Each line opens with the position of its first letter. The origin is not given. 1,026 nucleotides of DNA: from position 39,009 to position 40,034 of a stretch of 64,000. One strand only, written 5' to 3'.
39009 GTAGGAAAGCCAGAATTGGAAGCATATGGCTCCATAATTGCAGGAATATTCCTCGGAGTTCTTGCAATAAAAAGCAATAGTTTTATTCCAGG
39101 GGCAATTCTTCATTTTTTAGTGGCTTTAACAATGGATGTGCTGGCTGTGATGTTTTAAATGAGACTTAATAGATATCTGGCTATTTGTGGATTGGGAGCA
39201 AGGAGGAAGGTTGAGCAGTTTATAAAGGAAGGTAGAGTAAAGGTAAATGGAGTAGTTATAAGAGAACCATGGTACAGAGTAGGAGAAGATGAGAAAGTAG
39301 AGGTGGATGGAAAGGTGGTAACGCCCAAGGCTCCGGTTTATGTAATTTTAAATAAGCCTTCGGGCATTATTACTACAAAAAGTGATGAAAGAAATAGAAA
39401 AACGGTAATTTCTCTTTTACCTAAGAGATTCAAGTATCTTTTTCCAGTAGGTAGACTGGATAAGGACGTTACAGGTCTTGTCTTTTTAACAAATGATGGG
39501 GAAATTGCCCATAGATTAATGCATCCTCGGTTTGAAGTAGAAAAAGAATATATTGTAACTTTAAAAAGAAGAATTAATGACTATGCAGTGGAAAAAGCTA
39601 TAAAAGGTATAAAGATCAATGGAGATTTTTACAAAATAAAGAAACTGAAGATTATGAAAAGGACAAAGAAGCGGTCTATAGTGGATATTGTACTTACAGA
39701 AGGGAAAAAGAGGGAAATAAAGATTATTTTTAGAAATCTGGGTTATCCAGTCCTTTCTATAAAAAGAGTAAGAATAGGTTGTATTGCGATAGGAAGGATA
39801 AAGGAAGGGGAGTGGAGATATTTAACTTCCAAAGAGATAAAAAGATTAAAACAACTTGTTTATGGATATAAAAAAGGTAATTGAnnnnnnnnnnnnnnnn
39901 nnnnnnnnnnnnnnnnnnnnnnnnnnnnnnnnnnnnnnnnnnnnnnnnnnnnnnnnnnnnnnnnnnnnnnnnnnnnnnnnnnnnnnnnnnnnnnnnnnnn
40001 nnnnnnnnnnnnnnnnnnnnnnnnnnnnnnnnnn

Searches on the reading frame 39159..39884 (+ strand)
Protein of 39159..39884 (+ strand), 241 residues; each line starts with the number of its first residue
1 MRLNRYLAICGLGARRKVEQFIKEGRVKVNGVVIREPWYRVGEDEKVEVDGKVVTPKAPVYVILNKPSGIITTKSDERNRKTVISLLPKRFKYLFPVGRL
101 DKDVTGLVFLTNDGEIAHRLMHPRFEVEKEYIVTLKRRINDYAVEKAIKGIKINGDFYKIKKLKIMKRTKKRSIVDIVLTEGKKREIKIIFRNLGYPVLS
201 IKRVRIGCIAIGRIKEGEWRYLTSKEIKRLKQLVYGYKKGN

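Call 47: search_protein_families(library=pfam, proteins=[window:39159-39884:+], max_evalue=0.001)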
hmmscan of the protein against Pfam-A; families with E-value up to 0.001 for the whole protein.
window:39159-39884:+ (241 aa): 2 families
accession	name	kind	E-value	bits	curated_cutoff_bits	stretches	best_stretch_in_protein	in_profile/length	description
PF00849.27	PseudoU_synth_2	-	1.5e-22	80.9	26.8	1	61-191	2-150/152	RNA pseudouridylate synthase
PF01479.30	S4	-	1.4e-10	41.2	22.8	1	1-45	1-46/48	S4 domain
